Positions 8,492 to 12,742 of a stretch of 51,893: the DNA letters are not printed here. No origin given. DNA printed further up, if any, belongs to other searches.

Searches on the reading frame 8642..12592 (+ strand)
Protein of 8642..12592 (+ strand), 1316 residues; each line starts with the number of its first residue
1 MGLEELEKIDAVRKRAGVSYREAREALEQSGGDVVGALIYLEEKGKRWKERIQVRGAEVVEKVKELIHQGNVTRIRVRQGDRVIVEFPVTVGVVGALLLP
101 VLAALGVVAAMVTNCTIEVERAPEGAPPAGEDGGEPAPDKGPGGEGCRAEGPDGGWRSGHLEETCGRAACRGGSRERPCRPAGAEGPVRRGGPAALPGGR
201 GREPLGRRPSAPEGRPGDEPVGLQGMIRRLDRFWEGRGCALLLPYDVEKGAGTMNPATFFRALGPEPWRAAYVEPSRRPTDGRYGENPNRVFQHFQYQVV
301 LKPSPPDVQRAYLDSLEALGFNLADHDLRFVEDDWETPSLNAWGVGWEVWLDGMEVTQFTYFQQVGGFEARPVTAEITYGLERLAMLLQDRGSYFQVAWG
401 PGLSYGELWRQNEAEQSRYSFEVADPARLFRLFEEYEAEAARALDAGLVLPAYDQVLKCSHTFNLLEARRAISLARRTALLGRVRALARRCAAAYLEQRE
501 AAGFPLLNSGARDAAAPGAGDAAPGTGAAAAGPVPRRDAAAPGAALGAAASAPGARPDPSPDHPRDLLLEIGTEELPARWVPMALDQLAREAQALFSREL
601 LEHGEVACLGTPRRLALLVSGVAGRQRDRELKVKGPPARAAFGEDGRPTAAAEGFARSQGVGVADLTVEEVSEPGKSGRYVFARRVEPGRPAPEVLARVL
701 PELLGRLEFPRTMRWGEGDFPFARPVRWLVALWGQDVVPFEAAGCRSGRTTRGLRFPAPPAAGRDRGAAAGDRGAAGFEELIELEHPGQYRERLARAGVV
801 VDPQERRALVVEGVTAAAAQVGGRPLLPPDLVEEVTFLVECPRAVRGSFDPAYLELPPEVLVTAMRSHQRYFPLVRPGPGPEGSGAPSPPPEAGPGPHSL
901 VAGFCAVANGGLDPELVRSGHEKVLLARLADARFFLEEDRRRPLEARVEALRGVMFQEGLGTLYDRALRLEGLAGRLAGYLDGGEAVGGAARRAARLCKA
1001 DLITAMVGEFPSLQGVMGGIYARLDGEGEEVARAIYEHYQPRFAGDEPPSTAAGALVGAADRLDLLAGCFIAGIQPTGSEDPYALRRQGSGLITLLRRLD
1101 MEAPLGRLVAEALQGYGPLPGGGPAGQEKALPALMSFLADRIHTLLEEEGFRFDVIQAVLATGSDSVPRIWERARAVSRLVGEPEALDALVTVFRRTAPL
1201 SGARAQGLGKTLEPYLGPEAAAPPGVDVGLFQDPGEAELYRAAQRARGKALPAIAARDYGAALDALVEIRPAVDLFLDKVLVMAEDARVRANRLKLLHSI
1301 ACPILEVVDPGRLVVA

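Call 90: search_protein_families(library=pfam, proteins=[window:8642-12592:+], max_evalue=0.00001)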
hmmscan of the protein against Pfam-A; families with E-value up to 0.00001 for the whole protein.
window:8642-12592:+ (1316 aa): 3 families
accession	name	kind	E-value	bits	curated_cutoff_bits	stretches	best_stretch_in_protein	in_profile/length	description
PF02092.22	tRNA_synt_2f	-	1.9e-180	601.8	29.2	1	567-1161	1-536/536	Glycyl-tRNA synthetase beta subunit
PF02091.20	tRNA-synt_2e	-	4.2e-132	440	27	1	223-500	1-278/278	Glycyl-tRNA synthetase alpha subunit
PF14242.11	DUF4342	-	7.3e-29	100.1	25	1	46-121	2-81/81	Domain of unknown function (DUF4342)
